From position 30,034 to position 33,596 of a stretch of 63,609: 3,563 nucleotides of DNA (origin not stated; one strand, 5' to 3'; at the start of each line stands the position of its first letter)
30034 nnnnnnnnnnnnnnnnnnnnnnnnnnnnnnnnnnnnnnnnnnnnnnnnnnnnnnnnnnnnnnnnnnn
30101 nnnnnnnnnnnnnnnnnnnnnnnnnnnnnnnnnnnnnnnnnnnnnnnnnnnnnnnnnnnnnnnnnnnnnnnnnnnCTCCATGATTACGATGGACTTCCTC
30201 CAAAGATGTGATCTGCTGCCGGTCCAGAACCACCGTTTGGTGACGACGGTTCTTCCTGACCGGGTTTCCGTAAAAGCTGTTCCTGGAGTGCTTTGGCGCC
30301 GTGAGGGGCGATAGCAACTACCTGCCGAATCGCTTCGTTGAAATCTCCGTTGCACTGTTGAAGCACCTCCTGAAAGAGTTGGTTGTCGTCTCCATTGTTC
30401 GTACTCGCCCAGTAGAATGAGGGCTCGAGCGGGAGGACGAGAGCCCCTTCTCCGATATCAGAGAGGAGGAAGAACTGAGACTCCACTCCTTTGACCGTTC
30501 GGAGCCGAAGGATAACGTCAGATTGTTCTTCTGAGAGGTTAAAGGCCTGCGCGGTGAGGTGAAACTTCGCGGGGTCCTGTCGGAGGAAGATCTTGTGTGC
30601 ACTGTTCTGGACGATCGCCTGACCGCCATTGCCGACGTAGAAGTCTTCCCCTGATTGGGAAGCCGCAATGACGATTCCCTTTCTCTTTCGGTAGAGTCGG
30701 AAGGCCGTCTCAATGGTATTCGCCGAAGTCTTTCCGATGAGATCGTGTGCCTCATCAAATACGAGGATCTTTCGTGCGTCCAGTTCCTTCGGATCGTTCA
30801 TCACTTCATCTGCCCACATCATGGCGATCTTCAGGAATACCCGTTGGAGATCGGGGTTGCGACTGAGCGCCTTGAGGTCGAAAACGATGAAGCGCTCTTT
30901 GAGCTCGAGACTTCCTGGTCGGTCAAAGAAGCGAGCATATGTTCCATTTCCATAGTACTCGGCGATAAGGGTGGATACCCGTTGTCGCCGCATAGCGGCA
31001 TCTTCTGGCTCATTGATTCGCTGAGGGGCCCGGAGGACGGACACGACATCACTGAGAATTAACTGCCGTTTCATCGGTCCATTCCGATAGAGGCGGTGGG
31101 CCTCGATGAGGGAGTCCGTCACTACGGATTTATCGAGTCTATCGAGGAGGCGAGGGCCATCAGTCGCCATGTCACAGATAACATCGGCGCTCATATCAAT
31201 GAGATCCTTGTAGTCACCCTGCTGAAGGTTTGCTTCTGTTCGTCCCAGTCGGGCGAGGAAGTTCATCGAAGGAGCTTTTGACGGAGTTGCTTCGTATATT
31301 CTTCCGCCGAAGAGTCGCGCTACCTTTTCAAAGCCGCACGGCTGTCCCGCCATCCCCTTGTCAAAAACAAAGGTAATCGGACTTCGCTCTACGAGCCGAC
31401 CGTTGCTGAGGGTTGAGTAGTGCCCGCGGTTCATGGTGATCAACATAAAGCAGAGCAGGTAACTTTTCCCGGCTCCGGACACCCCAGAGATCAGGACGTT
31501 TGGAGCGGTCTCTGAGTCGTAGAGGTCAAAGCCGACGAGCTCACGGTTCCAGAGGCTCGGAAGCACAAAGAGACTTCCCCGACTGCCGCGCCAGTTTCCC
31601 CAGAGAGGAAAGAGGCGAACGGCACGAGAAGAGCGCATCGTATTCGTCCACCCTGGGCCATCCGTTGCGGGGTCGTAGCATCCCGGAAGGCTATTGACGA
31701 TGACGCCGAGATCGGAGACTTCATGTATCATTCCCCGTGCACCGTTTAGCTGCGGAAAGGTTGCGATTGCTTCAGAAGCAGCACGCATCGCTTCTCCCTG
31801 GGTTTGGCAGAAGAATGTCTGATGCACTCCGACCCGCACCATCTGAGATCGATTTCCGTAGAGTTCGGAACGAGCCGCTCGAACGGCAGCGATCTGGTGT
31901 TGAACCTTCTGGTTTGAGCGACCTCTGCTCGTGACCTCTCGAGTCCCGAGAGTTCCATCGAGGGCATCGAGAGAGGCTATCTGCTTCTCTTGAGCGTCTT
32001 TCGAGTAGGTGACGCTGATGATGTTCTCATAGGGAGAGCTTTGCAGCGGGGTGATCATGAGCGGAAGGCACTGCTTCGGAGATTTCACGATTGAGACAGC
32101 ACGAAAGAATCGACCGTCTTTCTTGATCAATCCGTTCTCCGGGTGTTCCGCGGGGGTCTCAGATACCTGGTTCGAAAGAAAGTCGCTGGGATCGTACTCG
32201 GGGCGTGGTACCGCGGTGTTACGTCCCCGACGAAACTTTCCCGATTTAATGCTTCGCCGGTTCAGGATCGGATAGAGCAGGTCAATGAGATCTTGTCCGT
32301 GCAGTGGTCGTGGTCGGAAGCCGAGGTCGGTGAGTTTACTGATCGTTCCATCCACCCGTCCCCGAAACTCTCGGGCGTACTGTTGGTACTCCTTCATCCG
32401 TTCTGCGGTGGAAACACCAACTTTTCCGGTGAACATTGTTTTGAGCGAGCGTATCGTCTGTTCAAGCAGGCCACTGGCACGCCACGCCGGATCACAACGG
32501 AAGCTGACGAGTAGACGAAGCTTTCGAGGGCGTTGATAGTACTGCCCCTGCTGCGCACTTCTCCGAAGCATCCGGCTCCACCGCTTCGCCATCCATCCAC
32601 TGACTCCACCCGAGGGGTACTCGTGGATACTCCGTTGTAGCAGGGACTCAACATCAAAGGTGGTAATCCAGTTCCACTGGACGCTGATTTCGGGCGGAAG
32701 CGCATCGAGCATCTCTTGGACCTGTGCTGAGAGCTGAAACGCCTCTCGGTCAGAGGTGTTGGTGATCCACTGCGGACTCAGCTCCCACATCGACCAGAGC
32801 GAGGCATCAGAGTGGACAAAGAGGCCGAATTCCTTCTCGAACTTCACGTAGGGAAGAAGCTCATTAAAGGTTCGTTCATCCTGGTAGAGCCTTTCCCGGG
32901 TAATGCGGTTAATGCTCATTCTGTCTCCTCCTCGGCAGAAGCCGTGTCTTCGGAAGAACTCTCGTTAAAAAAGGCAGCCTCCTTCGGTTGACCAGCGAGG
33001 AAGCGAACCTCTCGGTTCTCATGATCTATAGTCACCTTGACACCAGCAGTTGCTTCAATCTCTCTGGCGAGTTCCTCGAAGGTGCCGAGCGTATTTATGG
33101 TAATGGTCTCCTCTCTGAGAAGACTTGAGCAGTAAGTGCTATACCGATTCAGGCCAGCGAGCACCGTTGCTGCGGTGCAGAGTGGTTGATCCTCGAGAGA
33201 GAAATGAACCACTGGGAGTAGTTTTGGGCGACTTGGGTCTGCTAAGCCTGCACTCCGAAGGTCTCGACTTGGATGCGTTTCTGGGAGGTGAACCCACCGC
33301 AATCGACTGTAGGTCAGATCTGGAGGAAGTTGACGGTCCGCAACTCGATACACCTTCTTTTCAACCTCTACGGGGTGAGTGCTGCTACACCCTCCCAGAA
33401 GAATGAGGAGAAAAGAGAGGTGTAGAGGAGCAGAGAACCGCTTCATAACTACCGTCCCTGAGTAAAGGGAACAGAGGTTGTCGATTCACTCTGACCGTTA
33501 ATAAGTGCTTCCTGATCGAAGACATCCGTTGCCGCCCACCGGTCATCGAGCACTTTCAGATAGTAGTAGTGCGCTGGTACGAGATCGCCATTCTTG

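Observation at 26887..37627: Stripped-down chromosomal TraL-E-K-B-V-C type IV secretion-like module with no DNA-transfer genes, followed by lipoprotein / bPH / SH3b / M23 envelope genes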

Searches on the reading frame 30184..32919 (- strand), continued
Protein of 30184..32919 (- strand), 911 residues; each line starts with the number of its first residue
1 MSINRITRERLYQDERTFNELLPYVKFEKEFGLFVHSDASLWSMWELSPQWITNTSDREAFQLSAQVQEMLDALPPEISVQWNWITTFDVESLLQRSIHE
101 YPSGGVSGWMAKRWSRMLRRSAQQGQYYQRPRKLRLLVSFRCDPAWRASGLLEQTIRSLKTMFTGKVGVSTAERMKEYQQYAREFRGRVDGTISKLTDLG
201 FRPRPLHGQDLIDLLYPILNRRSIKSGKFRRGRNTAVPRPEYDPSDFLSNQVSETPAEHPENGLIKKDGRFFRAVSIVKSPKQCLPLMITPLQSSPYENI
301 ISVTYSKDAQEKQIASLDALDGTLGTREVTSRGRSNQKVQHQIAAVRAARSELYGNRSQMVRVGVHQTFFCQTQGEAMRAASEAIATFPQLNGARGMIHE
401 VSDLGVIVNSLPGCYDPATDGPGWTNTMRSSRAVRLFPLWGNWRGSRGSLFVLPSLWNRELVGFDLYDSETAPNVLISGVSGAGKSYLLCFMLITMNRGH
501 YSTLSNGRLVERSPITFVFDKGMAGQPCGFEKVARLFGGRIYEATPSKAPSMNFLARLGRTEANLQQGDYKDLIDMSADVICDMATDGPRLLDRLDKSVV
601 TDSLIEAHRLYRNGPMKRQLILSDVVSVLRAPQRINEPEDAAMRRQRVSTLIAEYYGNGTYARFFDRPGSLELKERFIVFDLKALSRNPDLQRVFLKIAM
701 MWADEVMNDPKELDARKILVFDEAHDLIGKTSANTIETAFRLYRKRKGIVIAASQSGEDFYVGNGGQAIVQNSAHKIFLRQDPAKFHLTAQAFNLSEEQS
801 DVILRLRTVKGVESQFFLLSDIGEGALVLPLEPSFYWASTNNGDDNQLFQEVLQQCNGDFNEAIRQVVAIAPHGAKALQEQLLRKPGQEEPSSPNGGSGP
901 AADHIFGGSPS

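Call 91: search_protein_families(library=pfam, alignment_id=A12, max_evalue=0.1)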
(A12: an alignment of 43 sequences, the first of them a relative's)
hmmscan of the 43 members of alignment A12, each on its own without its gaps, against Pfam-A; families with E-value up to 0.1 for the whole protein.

A. member 1, L003:15789-16187:+ (132 aa): 1 family
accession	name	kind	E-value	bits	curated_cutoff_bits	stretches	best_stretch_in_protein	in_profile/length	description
PF04956.18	TrbC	-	0.051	14.2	27.9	1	31-117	11-93/98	TrbC/VIRB2 pilin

B. families by the number of members that match (of 43 scanned): 4 families
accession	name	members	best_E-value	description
PF04956.18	TrbC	11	8.6e-06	TrbC/VIRB2 pilin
PF16816.10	DotD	2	0.00022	DotD protein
PF03918.19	CcmH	1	0.033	Cytochrome C biogenesis protein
PF22859.1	IBIN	1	0.038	Induced by infection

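Call 93: find_related_loci(query=A13, collection=genome_contigs, flank=3000)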
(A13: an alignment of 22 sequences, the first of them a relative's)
Query A13 (132 aa) in genome_contigs; peptide patterns used: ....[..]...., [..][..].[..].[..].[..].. (x = any residue, [..] = any of these).
178 stretches matched a pattern; 137 encode a relative of the query (tblastn E <= 1e-3); the best 80 are kept; 79 distinct loci.
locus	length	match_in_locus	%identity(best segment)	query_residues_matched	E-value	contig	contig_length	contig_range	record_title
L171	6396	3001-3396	100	1-132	2e-82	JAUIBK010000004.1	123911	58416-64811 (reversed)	MAG: bacterium isolate 6_bin.32 NODE_271_length_123911_cov_1.160804, whole genome shotgun sequence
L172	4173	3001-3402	74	1-132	9e-56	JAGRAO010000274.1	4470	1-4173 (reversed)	MAG: Bdellovibrionales bacterium isolate HKST-UBA20 NODE_275_length_4470_cov_3.755975, whole genome shotgun sequence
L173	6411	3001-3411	69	5-132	9e-51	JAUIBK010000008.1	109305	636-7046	MAG: bacterium isolate 6_bin.32 NODE_327_length_109305_cov_1.219797, whole genome shotgun sequence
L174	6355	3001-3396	63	1-130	6e-51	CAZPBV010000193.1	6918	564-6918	MAG TPA_asm: uncultured Bdellovibrionales bacterium isolate binchicken_co326_109 genome assembly, contig: NODE_6114_leng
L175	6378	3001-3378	66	4-128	6e-48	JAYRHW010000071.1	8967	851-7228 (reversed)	MAG: Bdellovibrionota bacterium isolate SZ_szas25bin.38 k141_377774, whole genome shotgun sequence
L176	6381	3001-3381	65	3-128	1e-47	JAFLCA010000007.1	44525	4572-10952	MAG: Deltaproteobacteria bacterium isolate UWPOB_DELTA1 gnl_X_BEAILMKM_7, whole genome shotgun sequence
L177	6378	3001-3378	64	1-128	5e-47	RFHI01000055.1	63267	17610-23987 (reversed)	MAG: Candidatus Dadabacteria bacterium isolate J046 k99_267693, whole genome shotgun sequence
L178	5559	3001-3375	67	5-130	6e-47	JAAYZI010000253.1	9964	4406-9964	MAG: Deltaproteobacteria bacterium isolate AS06rmzACSIP_307 516180_AS06, whole genome shotgun sequence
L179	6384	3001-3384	59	1-128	7e-46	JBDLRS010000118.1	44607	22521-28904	MAG: Pseudomonadota bacterium isolate icacos_2019_sw_WHONDRS-S19S_0094_B_bin.45 scaffold_973951, whole genome shotgun se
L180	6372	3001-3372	64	4-128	5e-46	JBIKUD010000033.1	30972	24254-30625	MAG: Bdellovibrionota bacterium isolate ME2015-08-07_3300034020_group6_bin153 Rohwer_bin1161_scaffold_764_c1, whole geno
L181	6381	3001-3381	64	1-128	1e-45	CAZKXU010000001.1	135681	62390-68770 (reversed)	MAG TPA_asm: uncultured Bdellovibrionales bacterium isolate SRP150892_co2_139 genome assembly, contig: NODE_104_length_1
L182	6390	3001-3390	58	1-128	2e-45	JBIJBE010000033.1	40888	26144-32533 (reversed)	MAG: Bdellovibrionota bacterium isolate ME2006-08-03D11_3300047094_group2_bin168 Rohwer_bin1170_scaffold_138_c2, whole g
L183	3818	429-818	59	4-130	4e-45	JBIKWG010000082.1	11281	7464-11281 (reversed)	MAG: Bdellovibrionota bacterium isolate ME2015-09-01_3300035663_group6_bin97 Rohwer_bin1187_scaffold_4305_c1, whole geno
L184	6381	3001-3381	61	4-128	2e-45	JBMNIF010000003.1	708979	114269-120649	MAG: Bdellovibrionota bacterium isolate SBF912LR0HQ0111 contig_39137, whole genome shotgun sequence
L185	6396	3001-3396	62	1-128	4e-45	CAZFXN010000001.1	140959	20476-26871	MAG TPA_asm: uncultured Bdellovibrionales bacterium isolate SRP128246_co1_509 genome assembly, contig: NODE_41_length_14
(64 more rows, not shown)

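Call 107: list_cluster_members(proteins=[P0299, P0332, P0337, P0355, P0363, P0366, P0373, P0307, P0336, P0350])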
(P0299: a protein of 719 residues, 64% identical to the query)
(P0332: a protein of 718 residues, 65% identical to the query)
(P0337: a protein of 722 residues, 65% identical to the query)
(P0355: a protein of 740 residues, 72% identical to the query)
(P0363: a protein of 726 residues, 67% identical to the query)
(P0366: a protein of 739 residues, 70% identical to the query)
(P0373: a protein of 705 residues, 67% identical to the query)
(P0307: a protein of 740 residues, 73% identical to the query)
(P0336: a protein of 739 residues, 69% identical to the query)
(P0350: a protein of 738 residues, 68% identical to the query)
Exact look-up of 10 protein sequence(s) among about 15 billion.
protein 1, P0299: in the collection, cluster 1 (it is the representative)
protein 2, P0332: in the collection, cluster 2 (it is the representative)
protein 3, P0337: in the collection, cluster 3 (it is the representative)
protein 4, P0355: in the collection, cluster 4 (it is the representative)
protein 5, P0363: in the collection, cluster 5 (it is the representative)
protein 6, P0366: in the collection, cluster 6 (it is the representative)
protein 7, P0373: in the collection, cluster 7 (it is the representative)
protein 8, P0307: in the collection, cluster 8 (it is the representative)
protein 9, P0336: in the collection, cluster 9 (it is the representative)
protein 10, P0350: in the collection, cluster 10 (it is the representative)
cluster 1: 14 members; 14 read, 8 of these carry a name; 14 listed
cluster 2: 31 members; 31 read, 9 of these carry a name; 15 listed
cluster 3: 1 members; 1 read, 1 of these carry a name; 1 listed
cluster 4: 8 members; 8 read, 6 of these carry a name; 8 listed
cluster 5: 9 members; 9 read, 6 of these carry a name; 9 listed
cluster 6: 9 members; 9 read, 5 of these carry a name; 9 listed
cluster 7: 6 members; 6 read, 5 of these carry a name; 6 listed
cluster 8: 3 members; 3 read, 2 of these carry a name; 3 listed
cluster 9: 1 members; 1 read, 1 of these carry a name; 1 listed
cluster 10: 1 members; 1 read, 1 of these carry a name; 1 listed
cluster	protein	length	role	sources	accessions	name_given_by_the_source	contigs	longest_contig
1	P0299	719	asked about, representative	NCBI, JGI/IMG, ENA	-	hypothetical protein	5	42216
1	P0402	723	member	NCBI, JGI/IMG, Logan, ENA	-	hypothetical protein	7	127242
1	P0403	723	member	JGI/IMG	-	hypothetical protein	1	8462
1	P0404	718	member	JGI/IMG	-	hypothetical protein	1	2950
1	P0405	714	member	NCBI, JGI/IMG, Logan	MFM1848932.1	MAG: hypothetical protein RL417_2406 [Pseudomonadota bacterium] | hypothetical protein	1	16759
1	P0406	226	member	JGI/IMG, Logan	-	hypothetical protein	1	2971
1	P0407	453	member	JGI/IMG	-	hypothetical protein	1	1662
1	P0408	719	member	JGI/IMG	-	hypothetical protein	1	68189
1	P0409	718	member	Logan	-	-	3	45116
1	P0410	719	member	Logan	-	-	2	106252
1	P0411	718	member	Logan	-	-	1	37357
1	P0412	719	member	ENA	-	-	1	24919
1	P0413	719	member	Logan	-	-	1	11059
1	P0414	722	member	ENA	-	-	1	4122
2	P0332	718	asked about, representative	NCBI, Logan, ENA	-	-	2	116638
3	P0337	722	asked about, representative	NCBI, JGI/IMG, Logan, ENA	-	hypothetical protein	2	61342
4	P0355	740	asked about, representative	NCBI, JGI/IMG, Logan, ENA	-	hypothetical protein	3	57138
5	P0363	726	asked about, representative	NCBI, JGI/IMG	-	hypothetical protein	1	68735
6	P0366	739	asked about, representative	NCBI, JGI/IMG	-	hypothetical protein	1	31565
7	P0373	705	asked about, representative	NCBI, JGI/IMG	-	hypothetical protein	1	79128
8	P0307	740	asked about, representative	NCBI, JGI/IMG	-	hypothetical protein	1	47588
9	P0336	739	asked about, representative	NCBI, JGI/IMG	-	hypothetical protein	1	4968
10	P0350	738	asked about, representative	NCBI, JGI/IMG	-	hypothetical protein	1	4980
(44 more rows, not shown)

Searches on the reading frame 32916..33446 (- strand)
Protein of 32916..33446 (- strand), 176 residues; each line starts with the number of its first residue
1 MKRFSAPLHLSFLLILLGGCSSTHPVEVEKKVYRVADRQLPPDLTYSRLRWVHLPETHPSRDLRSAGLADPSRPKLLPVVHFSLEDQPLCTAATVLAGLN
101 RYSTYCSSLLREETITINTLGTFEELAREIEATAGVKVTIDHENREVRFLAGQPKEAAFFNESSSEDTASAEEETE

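Call 5: search_protein_families(library=pfam, max_evalue=0.1, proteins=[window:32916-33446:-])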
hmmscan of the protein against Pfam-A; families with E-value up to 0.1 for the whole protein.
window:32916-33446:- (176 aa): 0 families

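Call 6: search_protein_families(library=ncbifam, max_evalue=0.1, proteins=[window:32916-33446:-])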
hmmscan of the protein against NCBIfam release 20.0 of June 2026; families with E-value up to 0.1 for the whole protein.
window:32916-33446:- (176 aa): 1 family
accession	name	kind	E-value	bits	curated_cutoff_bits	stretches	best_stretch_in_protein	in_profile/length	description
TIGR03062.1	pip_yhgE_Cterm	subfamily_domain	0.021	14.4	102.2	1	7-47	127-165/208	YhgE/Pip family protein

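Call 42: search_solved_structures(query=A7, max_evalue=10, show_alignments=2)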
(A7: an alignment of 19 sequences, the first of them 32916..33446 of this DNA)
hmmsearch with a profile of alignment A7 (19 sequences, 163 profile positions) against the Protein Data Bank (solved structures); distinct sequences matched with E-value up to 10: 2.
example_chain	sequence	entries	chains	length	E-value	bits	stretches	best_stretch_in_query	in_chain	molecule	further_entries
4lus_A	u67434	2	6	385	1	12.2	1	106-156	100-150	Alanine racemase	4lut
4luy_A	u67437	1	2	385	1.1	12.2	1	106-156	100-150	Alanine racemase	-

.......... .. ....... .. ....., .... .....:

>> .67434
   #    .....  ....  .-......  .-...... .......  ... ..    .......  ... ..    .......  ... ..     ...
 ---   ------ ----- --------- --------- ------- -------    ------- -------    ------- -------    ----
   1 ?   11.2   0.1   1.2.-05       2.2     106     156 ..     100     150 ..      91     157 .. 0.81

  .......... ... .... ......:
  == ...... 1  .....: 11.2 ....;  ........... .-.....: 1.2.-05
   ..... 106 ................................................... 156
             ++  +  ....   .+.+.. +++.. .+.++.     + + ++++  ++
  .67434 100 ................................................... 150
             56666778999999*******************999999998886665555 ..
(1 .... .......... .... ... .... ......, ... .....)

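Call 101: predict_structure(protein=window:32916-33446:-)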
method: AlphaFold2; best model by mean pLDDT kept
length: 176 residues; sequences in the alignment: 1
mean_pLDDT: 48.6   pTM: 0.35
mean pLDDT of the five models: 48.6, 38.7, 38.0, 34.6, 32.0
residues with pLDDT >= 90: 0; 70-90: 0; 50-70: 82; < 50: 94
segments of 3 or more residues with pLDDT < 50: 1-5, 7-24, 58-74, 83-90, 101-120, 149-165, 167-169
pLDDT, mean of each block of 10 residues (from residue 1): 44 43 52 60 55 51 43 47 47 54 43 40 60 56 50 30 44 59
secondary structure, 60 per line:
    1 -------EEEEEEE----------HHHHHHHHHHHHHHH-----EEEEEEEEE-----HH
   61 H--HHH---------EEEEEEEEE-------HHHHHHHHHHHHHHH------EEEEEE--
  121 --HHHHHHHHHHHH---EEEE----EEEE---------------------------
elements in order: E8-14 H25-39 E45-53 E76-84 H92-106 E113-118 H123-134 E138-141 E146-149

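Call 104: fold_search(model_id=the predicted structure, library=pdb)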
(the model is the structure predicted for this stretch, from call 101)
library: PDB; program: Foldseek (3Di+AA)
matches with E <= 10: 614; with E <= 0.001: 0
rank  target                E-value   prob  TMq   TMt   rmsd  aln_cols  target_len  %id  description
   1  6zm9                  6.6e-03  0.98  0.36  0.45   6.3       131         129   15  PHAGE SAM LYASE IN COMPLEX WITH S-METHYL-5'-THIOADENOSINE (released 2021-02-24)
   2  8ozo_A                2.3e-02  0.92  0.33  0.49   6.3       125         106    8  Populus tremula stable protein 1 with N-terminal binding peptide extension (released 2024-03-27)
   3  1si9_A                3.3e-02  0.89  0.33  0.48   6.9       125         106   10  Boiling stable protein isolated from Populus tremula (released 2004-09-21)
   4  3ab4_P                3.7e-02  0.54  0.27  0.31   9.8       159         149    9  Crystal structure of feedback inhibition resistant mutant of aspartate kinase from Corynebacterium glutamicum in compl (released 2010-06-23)
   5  4go5                  5.6e-02  0.47  0.28  0.29   9.9       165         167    8  The regulatory subunit of aspartate kinase from Mycobacterium tuberculosis (released 2012-09-05)
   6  1vfj_A                6.7e-02  0.80  0.31  0.41   6.8       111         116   16  Crystal structure of TT1020 from Thermus thermophilus HB8 (released 2005-01-11)
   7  8cwo_F                7.1e-02  0.90  0.35  0.54   4.1       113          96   10  Cutibacterium acnes 30S ribosomal subunit with Sarecycline bound, body domain only in the local refined map (released 2023-03-15)
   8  6znb                  7.5e-02  0.87  0.37  0.48   6.1       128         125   12  PHAGE SAM LYASE IN APO STATE (released 2021-02-24)
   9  5b08_B                7.5e-02  0.54  0.29  0.42   6.7       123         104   11  Polyketide cyclase OAC from Cannabis sativa (released 2016-01-27)
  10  2xma_E                7.5e-02  0.38  0.27  0.32  10.8       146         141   10  DEINOCOCCUS RADIODURANS ISDRA2 TRANSPOSASE RIGHT END DNA COMPLEX (released 2010-10-13)
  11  7w6d_A                8.4e-02  0.77  0.34  0.50   5.2       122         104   10  Polyketide cyclase OAC-F24I mutant from Cannabis sativa in complex with olivetolic acid (released 2022-02-02)
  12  5b0f_A                8.9e-02  0.77  0.33  0.49   5.1       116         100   10  Polyketide cyclase OAC from Cannabis sativa, Y72F mutant (released 2016-01-27)
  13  2hiy_D                9.5e-02  0.47  0.32  0.31   8.9       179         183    7  The structure of conserved bacterial protein SP0830 from Streptococcus pneumoniae. (released 2006-08-29)
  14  2xma_A                9.5e-02  0.41  0.28  0.33   9.6       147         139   10  DEINOCOCCUS RADIODURANS ISDRA2 TRANSPOSASE RIGHT END DNA COMPLEX (released 2010-10-13)
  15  2omo_D                1.0e-01  0.60  0.31  0.45   6.4       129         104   11  Putative antibiotic biosynthesis monooxygenase from Nitrosomonas europaea (released 2007-01-30)
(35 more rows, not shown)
